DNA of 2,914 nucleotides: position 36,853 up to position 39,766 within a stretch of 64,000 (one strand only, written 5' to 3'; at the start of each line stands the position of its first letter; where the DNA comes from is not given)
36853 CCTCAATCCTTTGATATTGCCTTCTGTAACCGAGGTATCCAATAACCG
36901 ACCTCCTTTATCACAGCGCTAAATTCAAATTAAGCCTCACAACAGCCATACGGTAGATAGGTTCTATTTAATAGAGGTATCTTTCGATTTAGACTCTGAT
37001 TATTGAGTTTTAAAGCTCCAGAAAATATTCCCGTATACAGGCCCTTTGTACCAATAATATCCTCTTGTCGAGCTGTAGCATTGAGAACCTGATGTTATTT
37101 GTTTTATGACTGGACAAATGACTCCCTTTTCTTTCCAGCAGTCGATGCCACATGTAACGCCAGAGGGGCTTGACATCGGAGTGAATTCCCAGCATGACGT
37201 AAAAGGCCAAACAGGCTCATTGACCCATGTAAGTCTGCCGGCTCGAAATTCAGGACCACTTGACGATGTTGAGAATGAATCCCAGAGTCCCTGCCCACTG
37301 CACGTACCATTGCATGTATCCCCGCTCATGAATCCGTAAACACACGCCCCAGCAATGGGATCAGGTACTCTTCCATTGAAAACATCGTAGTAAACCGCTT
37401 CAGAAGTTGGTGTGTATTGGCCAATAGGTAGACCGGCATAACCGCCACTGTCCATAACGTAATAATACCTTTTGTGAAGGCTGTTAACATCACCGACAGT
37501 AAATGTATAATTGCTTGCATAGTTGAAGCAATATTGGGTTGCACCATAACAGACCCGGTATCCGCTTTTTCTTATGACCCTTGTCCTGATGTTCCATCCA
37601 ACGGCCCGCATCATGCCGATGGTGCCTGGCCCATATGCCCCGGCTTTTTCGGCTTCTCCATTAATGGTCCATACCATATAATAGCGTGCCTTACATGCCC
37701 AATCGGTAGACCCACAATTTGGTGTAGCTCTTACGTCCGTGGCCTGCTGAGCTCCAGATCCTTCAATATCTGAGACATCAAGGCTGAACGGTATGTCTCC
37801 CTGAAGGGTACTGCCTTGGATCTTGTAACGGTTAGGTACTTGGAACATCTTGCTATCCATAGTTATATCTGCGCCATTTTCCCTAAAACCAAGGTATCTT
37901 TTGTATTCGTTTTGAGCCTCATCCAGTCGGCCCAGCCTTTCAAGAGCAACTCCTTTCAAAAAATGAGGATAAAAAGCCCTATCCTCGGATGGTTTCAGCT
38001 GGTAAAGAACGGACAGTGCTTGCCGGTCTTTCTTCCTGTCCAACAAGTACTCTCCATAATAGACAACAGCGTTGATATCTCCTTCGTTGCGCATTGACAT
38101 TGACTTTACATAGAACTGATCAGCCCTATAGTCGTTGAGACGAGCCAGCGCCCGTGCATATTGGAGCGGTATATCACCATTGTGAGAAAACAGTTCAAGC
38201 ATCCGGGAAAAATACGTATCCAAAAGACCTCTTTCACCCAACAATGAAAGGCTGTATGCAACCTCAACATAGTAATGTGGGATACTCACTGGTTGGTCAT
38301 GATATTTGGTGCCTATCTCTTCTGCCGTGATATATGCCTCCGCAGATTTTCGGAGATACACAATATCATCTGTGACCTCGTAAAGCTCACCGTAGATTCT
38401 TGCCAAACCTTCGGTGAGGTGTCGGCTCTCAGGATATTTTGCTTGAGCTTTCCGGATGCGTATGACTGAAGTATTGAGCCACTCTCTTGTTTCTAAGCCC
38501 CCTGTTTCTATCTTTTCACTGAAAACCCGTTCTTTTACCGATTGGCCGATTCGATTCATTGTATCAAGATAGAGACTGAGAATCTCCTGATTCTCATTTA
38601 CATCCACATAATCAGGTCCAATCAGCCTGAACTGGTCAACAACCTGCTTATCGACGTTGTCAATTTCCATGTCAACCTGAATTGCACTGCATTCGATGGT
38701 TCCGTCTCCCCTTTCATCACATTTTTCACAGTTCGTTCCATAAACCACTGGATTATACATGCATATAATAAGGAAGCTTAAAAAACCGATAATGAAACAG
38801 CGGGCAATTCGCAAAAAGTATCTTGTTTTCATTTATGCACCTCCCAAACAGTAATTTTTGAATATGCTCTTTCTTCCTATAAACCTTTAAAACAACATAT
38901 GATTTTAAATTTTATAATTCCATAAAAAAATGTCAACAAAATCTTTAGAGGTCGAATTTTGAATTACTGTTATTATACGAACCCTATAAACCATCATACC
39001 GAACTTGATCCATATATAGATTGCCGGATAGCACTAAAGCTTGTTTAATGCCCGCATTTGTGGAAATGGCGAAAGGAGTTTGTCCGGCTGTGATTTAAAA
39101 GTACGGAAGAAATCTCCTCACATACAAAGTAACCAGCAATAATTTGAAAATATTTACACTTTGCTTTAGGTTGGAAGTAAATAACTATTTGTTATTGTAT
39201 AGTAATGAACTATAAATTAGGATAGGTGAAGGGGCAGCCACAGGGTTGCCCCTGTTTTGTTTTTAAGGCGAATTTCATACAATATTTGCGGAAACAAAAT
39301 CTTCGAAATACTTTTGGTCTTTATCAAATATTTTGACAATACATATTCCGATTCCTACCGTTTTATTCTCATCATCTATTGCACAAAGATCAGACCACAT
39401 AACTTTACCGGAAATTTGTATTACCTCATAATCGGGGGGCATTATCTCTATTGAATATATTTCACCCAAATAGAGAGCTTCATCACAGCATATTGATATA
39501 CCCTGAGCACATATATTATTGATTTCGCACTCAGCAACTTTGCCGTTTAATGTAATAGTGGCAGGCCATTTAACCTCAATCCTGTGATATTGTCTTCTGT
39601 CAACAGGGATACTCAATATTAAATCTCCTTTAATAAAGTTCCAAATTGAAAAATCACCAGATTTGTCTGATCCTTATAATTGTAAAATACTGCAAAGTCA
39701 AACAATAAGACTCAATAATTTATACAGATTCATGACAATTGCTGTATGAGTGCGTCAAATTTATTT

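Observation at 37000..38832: Orphan secreted TPR protein with a Cys-rich, SleB/CwlJ-like cell-wall hydrolase domain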

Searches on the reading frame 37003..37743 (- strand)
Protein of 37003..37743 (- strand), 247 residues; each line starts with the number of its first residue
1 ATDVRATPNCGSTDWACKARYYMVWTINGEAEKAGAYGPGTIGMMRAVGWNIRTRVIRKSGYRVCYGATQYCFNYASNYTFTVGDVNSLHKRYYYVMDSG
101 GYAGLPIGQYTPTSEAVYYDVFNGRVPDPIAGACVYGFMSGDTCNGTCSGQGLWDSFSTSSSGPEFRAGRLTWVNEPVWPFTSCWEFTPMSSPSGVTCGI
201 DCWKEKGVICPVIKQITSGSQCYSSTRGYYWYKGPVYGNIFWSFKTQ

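Call 6: search_protein_families(library=pfam, proteins=[window:37003-37743:-], max_evalue=10)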
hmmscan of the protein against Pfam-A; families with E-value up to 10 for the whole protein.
seq(247 aa): 0 families

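Call 13: search_solved_structures(query=A2, max_evalue=10, show_alignments=3)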
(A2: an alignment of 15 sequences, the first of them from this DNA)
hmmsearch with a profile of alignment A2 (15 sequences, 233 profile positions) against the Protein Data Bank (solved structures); distinct sequences matched with E-value up to 10: 0.

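Call 21: find_related_loci(query=A2, collection=genome_contigs, flank=6000)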
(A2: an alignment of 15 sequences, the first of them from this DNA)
Query A2 (243 aa) in genome_contigs; peptide patterns used: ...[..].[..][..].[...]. (x = any residue, [..] = any of these).
43 stretches matched a pattern; 18 encode a relative of the query (tblastn E <= 1e-3); 18 distinct loci.
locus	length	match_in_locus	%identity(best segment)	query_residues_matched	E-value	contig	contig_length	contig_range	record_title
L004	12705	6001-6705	59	1-240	1e-90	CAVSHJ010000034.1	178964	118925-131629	MAG: Thermodesulfovibrionales bacterium isolate MFD01299.bin.3.198 genome assembly, contig: contig_8720, whole genome sh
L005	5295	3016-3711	46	6-239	1e-59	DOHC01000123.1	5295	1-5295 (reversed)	MAG TPA_asm: Nitrospiraceae bacterium isolate UBA8922 contig_383422, whole genome shotgun sequence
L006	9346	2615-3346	43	6-240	1e-47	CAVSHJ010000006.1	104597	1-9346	MAG: Thermodesulfovibrionales bacterium isolate MFD01299.bin.3.198 genome assembly, contig: contig_24020, whole genome s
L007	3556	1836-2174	33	19-145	8e-14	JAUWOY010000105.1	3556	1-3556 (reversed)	MAG: Chloroflexota bacterium isolate CSMAG_2462 CSMAG_2462_k141_558137_length_3556_cov_14.8196, whole genome shotgun seq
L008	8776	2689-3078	33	14-153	1e-12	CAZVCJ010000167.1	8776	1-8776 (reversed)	MAG TPA_asm: uncultured Anaerolineae bacterium isolate SRP178699_co1_610 genome assembly, contig: NODE_11275_length_8776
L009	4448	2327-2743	28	22-188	3e-12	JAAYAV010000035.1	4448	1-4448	MAG: Anaerolineae bacterium isolate AS06rmzACSIP_193 22645_AS06, whole genome shotgun sequence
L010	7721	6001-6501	28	14-199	1e-11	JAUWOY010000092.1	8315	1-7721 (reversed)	MAG: Chloroflexota bacterium isolate CSMAG_2462 CSMAG_2462_k141_760617_length_8315_cov_19.5208, whole genome shotgun seq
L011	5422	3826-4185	31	14-147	2e-11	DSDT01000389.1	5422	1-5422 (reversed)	MAG TPA_asm: Chloroflexota bacterium isolate SpSt-1225 Ga0129302_1009996, whole genome shotgun sequence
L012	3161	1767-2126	33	39-160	4e-9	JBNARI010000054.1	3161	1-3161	MAG: Bacillota bacterium isolate Kamch4316-2DMB-11 bin14_IDBA_re-assembly_contigs.fa-54, whole genome shotgun sequence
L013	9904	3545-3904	33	39-160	4e-9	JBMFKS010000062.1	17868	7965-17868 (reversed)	MAG: Anaerolineae bacterium isolate KM4336-29 NODE_62_length_17868_cov_7.477882, whole genome shotgun sequence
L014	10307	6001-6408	30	15-160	7e-9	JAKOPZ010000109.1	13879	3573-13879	MAG: Chloroflexota bacterium isolate all_maxbin.084 k201_367907, whole genome shotgun sequence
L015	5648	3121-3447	34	39-160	3e-8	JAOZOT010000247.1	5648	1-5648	MAG: Anaerolineae bacterium isolate GMC4.maxbin2.235_sub GMC4_27229_length_5648_cov_19.296621, whole genome shotgun sequ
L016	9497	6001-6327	36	39-160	6e-8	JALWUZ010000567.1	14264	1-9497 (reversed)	MAG: Anaerolineae bacterium isolate T2_maxbin2_scaf2bin.042 T2_NODE_4592_length_14264_cov_2.325317, whole genome shotgun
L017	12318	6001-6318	32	39-145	6e-8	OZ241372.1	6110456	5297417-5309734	MAG: Anaerolineae bacterium isolate 91413526-a19b-453a-ba52-6be33c551559 genome assembly, chromosome: 1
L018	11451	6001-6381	35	26-160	1e-7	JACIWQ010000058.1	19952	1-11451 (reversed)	MAG: Thermoflexales bacterium isolate MAG-30 Thermoflexales_E3_bin20_Scaffold_58, whole genome shotgun sequence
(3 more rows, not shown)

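Call 27: predict_structure(alignment_id=A2)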
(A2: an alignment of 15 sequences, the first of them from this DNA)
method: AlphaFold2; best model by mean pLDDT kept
length: 243 residues; sequences in the alignment: 15
mean_pLDDT: 87.5   pTM: 0.87
mean pLDDT of the five models: 87.5, 79.3, 78.0, 72.9, 68.1
residues with pLDDT >= 90: 121; 70-90: 105; 50-70: 17; < 50: 0
segments of 3 or more residues with pLDDT < 50: none
pLDDT, mean of each block of 10 residues (from residue 1): 85 94 91 90 95 81 75 86 94 75 85 97 96 96 96 88 88 67 88 84 93 83 88 90 66
secondary structure, 60 per line:
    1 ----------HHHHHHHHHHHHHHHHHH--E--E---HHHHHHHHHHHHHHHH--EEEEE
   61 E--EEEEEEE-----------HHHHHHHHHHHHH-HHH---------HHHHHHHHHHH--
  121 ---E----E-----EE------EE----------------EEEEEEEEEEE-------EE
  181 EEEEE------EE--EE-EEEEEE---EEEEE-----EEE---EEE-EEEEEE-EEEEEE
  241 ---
elements in order: H11-28 H38-53 E56-61 E64-70 H82-94 H108-118 E161-171 E179-185 E199-204 E208-212 E218-220 E224-226 E228-233 E235-240

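Call 30: fold_search(model_id=the predicted structure, library=pdb)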
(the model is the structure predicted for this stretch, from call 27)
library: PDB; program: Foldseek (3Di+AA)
matches with E <= 10: 56; with E <= 0.001: 0
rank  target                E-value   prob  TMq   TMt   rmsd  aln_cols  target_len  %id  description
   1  8t14_A                1.3e+00  0.02  0.08  0.06  13.9        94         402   13  ADP-bound Bcs1 (C7 symmetrized) (released 2024-06-05)
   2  8esr_n                1.9e+00  0.02  0.11  0.07  16.1       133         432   11  Ytm1 associated nascent 60S ribosome (-fkbp39) State 2 (released 2022-11-30)
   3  4c13                  2.5e+00  0.04  0.14  0.08  12.4        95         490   10  x-ray crystal structure of Staphylococcus aureus MurE with UDP-MurNAc- Ala-Glu-Lys (released 2013-10-02)
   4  4rgw_A                3.0e+00  0.01  0.10  0.08  13.9       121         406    7  Crystal Structure of a TAF1-TAF7 Complex in Human Transcription Factor IID (released 2014-12-03)
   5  8esq_n                3.0e+00  0.01  0.11  0.08  15.8       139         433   12  Ytm1 associated nascent 60S ribosome State 2 (released 2022-11-30)
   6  8tp1_A                3.0e+00  0.01  0.09  0.06  12.7        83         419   10  ATP-2 state of Bcs1 (C7 symmetrized) (released 2024-06-05)
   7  4v7e_BF               3.6e+00  0.02  0.13  0.15  11.5       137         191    9  Model of the small subunit RNA based on a 5.5 A cryo-EM map of Triticum aestivum translating 80S ribosome (released 2014-07-09)
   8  6mzm_A                3.6e+00  0.01  0.10  0.07  13.9       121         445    7  Human TFIID bound to promoter DNA and TFIIA (released 2018-11-28)
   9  6mzl_A                3.6e+00  0.01  0.10  0.07  13.9       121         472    7  Human TFIID canonical state (released 2018-11-28)
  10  8i9w_CJ               4.0e+00  0.02  0.12  0.08  14.2       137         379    8  Cryo-EM structure of a Chaetomium thermophilum pre-60S ribosomal subunit - Dbp10-3 (released 2023-05-17)
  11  9f5x_2E               4.3e+00  0.04  0.10  0.23  14.4        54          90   20  Structure of the Chlamydomonas reinhardtii respiratory supercomplex I1 III2 IV2 (released 2025-03-12)
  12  3i0x_A                4.3e+00  0.04  0.12  0.10  11.2        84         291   14  Crystal structure of Clostridium acetobutylicum 8-oxoguanine glycosylase/lyase in complex with dsDNA containing adenin (released 2009-09-29)
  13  4v4i_P                4.3e+00  0.01  0.09  0.15  13.8       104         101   10  Crystal Structure of a 70S Ribosome-tRNA Complex Reveals Functional Interactions and Rearrangements. (released 2014-07-09)
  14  3f0z                  4.8e+00  0.03  0.12  0.10  11.3        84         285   14  Crystal structure of Clostridium acetobutylicum 8-oxoguanine glycosylase/lyase in its apo-form (released 2009-04-07)
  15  5el4_95               4.8e+00  0.01  0.10  0.16   7.9        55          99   16  Structure of T. thermophilus 70S ribosome complex with mRNA and tRNALys in the A-site with a U-U mismatch in the firs (released 2016-01-27)
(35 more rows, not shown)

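Call 31: search_protein_representatives(alignment_id=A2)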
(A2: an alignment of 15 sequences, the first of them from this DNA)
Query: 15 sequences, 233 profile positions. Proteins with E-value up to 0.001 (for the whole library): 92; up to 1e-10: 60; up to 1e-30: 15. The best 92 are listed.
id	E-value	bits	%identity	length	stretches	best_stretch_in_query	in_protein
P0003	5.2e-99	347.2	-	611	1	3-232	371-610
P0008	1.3e-96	339.3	-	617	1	2-233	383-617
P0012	4.4e-93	327.7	-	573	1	2-232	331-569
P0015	2.9e-92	325.1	-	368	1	2-232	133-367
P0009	1.1e-88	313.4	-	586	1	2-232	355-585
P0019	1.4e-82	293.4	-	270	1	3-231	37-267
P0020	1.1e-68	247.9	-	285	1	31-207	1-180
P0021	3.3e-62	226.7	-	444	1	4-231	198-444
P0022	6.0e-62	225.8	-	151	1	19-163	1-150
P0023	7.8e-59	215.7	-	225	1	59-232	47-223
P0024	1.9e-51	191.5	-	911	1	6-231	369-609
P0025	2.9e-51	190.9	-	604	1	3-231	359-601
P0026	4.9e-50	186.9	-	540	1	4-175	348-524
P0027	9.5e-38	146.7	-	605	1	7-230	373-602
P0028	1.4e-31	126.5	-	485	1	12-179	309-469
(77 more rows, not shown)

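Call 41: fold_search(model_id=the predicted structure, library=viral)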
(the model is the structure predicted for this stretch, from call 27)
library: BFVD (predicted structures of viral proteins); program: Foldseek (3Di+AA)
matches with E <= 10: 82; with E <= 0.001: 0
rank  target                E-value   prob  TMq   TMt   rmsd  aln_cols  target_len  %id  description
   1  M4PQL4                4.5e-01  0.30  0.25  0.17   8.7       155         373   15  Cell wall hydrolase SleB domain-containing protein [Sulfitobacter phage phiCB2047-B]
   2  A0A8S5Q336            1.6e+00  0.03  0.09  0.19  15.7       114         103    5  Putative head tail adaptor [Myoviridae sp. ct2DO6]
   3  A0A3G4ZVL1            1.7e+00  0.03  0.11  0.10  10.5       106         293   13  DNA-3-methyladenine glycosylase 2 family protein [Edafosvirus sp.]
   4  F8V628                1.8e+00  0.04  0.14  0.12  12.7       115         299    8  Uncharacterized protein L490b [Acanthamoeba polyphaga mimivirus]
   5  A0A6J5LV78            2.0e+00  0.03  0.10  0.18  16.2       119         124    7  Uncharacterized protein [uncultured Caudovirales phage]
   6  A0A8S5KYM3            2.1e+00  0.04  0.08  0.12   7.5        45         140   13  Uncharacterized protein [ssRNA phage Gephyllon.3_17]
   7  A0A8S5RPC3            2.4e+00  0.03  0.12  0.11  12.5       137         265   11  Uncharacterized protein [virus sp. ctrcb4]
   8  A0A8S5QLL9            2.5e+00  0.03  0.13  0.06  13.0       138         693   12  ASCH domain protein [CrAss-like virus sp. ctYsL76]
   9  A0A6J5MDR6            2.5e+00  0.02  0.10  0.18  14.8       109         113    8  COG5614 Bacteriophage head-tail adaptor [uncultured Caudovirales phage]
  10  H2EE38                2.5e+00  0.02  0.11  0.07  12.7        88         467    8  Putative ring finger protein [Moumouvirus sp. 'Monve']
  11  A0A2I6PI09            2.8e+00  0.02  0.10  0.13  18.0        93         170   11  Uncharacterized protein [Pseudomonas phage PMBT3]
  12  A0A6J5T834            3.0e+00  0.03  0.09  0.17  11.2        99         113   10  Uncharacterized protein [uncultured Caudovirales phage]
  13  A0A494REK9            3.3e+00  0.01  0.07  0.11  23.4        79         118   16  (no name in the UniProt tables at hand)
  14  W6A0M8                3.5e+00  0.01  0.09  0.07  12.4       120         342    8  ORF1a (Fragment) [Middle East respiratory syndrome-related coronavirus]
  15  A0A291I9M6            3.7e+00  0.04  0.14  0.06  12.5        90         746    8  Cytoplasmic protein [Lactobacillus phage LpeD]
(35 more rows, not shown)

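Call 50: search_protein_families(library=pfam, proteins=[L009:2863-4257:+, L016:6507-7817:+, L017:6593-8167:+, L008:799-1494:+, L004:6807-8162:+, L012:2243-3010:+, L004:3274-4026:+, L004:4234-4695:+], max_evalue=0.001)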
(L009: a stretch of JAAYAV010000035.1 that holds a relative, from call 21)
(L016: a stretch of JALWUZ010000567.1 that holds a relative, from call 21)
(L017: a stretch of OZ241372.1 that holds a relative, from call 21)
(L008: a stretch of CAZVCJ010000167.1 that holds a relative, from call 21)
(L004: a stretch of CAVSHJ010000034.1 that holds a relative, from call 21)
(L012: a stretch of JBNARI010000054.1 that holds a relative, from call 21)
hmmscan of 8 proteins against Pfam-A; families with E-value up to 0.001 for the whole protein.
L009:2863-4257:+ (464 aa): 6 families
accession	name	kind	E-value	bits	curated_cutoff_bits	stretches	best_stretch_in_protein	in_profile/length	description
PF07676.18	PD40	-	4e-07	30.3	20.9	0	104-115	16-27/38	WD40-like Beta Propeller Repeat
PF00930.27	DPPIV_N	-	8.2e-05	21.9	22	0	101-123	47-69/354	Dipeptidyl peptidase IV (DPP IV) N-terminal region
PF25174.1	Beta-prop_THOC3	-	9.9e-05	21.9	305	0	402-456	95-150/272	THOC3 beta-propeller domain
PF25460.1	Beta-prop_Aladin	-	0.00043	20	171.1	0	402-455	117-173/340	Aladin seven-bladed propeller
PF12894.13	ANAPC4_WD40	-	0.00073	20.2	22.9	0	403-456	3-59/91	Anaphase-promoting complex subunit 4 WD40 domain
PF24797.1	Beta-prop_WDR35_TULP_N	-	0.00088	18.9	80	0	396-456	116-177/332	WDR35/TULP4 N-terminal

L016:6507-7817:+ (436 aa): 3 families
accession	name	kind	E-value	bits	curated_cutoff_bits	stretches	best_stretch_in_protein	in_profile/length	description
PF07676.18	PD40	-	2.1e-18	66.2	20.9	1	164-182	10-28/38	WD40-like Beta Propeller Repeat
PF00930.27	DPPIV_N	-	2.5e-14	53.2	22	1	102-180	28-118/354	Dipeptidyl peptidase IV (DPP IV) N-terminal region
PF25174.1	Beta-prop_THOC3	-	1.4e-05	24.7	305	0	219-314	87-174/272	THOC3 beta-propeller domain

L017:6593-8167:+ (524 aa): 8 families
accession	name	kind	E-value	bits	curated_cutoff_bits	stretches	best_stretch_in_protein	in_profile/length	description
PF07676.18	PD40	-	6.8e-09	35.9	20.9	0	455-468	12-25/38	WD40-like Beta Propeller Repeat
PF25174.1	Beta-prop_THOC3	-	9.1e-08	31.9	305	0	130-258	50-171/272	THOC3 beta-propeller domain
PF24817.1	WD40_WDHD1_1st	-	2.7e-06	27.2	109.9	1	124-205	176-257/291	WDHD1 first WD40 domain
PF12894.13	ANAPC4_WD40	-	6.7e-06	26.7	22.9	0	132-187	1-58/91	Anaphase-promoting complex subunit 4 WD40 domain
PF00930.27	DPPIV_N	-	0.00011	21.6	22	0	127-163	43-79/354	Dipeptidyl peptidase IV (DPP IV) N-terminal region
PF24797.1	Beta-prop_WDR35_TULP_N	-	0.00012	21.8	80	0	459-510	123-175/332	WDR35/TULP4 N-terminal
PF24807.1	WD40_CDC20-Fz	-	0.00018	21.4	200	0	119-191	2-75/292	CDC20/Fizzy WD40 domain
PF00400.38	WD40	-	0.00063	20.7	27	0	173-186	17-30/39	WD domain, G-beta repeat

L008:799-1494:+ (231 aa): 2 families
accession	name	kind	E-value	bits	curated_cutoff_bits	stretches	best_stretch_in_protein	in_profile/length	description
PF00486.34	Trans_reg_C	-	4.7e-22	78.3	26.2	1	154-229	2-77/77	Transcriptional regulatory protein, C terminal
PF00072.30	Response_reg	-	1.2e-19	71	30.2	1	8-116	1-110/111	Response regulator receiver domain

L004:6807-8162:+ (451 aa): 0 families

L012:2243-3010:+ (255 aa): 0 families

L004:3274-4026:+ (250 aa): 2 families
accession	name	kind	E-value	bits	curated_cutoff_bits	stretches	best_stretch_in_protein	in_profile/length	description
PF02687.27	FtsX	-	1.2e-14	54.9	25.5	1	123-243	3-120/120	FtsX-like permease C-terminal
PF12704.14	MacB_PCD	-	3e-08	34.6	27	1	5-89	119-205/207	MacB-like periplasmic core domain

L004:4234-4695:+ (153 aa): 0 families

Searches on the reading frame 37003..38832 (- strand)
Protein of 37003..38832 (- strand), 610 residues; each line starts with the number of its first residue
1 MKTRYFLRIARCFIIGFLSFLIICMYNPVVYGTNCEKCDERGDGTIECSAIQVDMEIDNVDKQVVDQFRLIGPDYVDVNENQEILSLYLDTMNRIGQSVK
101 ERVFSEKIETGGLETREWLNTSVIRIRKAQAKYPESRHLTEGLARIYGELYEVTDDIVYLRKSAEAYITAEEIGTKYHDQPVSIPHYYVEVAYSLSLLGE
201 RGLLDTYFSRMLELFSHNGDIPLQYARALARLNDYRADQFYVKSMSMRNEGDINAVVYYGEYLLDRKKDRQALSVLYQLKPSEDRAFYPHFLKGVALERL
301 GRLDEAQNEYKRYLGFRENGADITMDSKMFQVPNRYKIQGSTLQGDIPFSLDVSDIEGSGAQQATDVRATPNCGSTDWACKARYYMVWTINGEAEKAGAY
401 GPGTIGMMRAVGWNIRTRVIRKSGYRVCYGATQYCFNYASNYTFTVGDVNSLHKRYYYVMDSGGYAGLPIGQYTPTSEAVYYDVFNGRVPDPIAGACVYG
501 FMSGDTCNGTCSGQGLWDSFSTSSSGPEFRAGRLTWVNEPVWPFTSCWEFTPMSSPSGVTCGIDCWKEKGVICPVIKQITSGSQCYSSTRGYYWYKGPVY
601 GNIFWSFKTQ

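Call 4: search_protein_families(library=pfam, proteins=[window:37003-38832:-], max_evalue=10)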
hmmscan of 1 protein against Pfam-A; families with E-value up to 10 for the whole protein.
window:37003-38832:- (610 aa): 5 families
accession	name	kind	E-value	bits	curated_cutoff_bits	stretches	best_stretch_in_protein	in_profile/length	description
PF14559.12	TPR_19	-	0.017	15.9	25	1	207-235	13-41/68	Tetratricopeptide repeat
PF13181.12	TPR_8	-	0.052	14.2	25.7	1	291-316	5-30/34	Tetratricopeptide repeat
PF07719.23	TPR_2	-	0.075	13.6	27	1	290-312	4-26/34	Tetratricopeptide repeat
PF13428.12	TPR_14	-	1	10.7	23.5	1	294-314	8-28/44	Tetratricopeptide repeat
PF13432.12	TPR_16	-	2.8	8.9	32.7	1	290-314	34-58/65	Tetratricopeptide repeat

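Call 5: search_protein_families(library=ncbifam, proteins=[window:37003-38832:-], max_evalue=10)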
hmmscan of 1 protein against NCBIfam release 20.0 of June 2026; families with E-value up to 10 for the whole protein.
window:37003-38832:- (610 aa): 4 families
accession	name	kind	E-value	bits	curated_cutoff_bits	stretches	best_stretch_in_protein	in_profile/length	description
NF052415.1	T3SS_chap_SctY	equivalog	0.0034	17.9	70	1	263-314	50-104/106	type III secretion apparatus assembly chaperone SctY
NF040959.1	MamA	equivalog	0.042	13.3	200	1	208-317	60-169/204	magnetosome protein MamA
TIGR02521.1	type_IV_pilW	equivalog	0.15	11.5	154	1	234-276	81-122/234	type IV pilus biogenesis/stability protein PilW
NF001806.0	PRK00521.3-4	equivalog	0.21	12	136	1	226-279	19-71/118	30S ribosome-binding factor RbfA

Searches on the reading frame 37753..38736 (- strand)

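Call 6: search_protein_families(library=pfam, proteins=[window:37753-38736:-], max_evalue=10)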
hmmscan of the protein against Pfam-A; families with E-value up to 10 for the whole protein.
seq(328 aa): 8 families
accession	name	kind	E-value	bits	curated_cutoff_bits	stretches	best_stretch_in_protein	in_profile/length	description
PF14559.12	TPR_19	-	0.0013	19.4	25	1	175-203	13-41/68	Tetratricopeptide repeat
PF13181.12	TPR_8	-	0.014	16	25.7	1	259-284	5-30/34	Tetratricopeptide repeat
PF07719.23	TPR_2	-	0.019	15.5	27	1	258-280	4-26/34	Tetratricopeptide repeat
PF13428.12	TPR_14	-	0.062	14.5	23.5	1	262-282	8-28/44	Tetratricopeptide repeat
PF12895.13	ANAPC3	-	0.15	12.8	27.2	1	202-278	4-79/82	Anaphase-promoting complex, cyclosome, subunit 3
PF07721.20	TPR_4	-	0.26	12.5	27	1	258-275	4-21/26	Tetratricopeptide repeat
PF20308.4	TPR-S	-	0.69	11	27.6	0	111-145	57-92/102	Tetratricopeptide Repeats-Sensor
PF13432.12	TPR_16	-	3.4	8.7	32.7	1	258-282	34-58/65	Tetratricopeptide repeat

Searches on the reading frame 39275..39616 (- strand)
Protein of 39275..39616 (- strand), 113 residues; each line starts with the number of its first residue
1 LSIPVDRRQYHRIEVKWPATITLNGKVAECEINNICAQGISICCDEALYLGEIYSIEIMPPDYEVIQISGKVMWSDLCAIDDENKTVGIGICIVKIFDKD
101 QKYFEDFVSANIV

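Call 42: search_protein_families(library=pfam, proteins=[window:39275-39616:-], max_evalue=0.00001)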
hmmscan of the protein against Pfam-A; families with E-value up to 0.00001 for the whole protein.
window:39275-39616:- (113 aa): 1 family
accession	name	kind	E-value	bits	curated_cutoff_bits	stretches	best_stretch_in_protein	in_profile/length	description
PF07238.19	PilZ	-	2.3e-10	41.1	22.5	1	6-104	1-96/102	PilZ domain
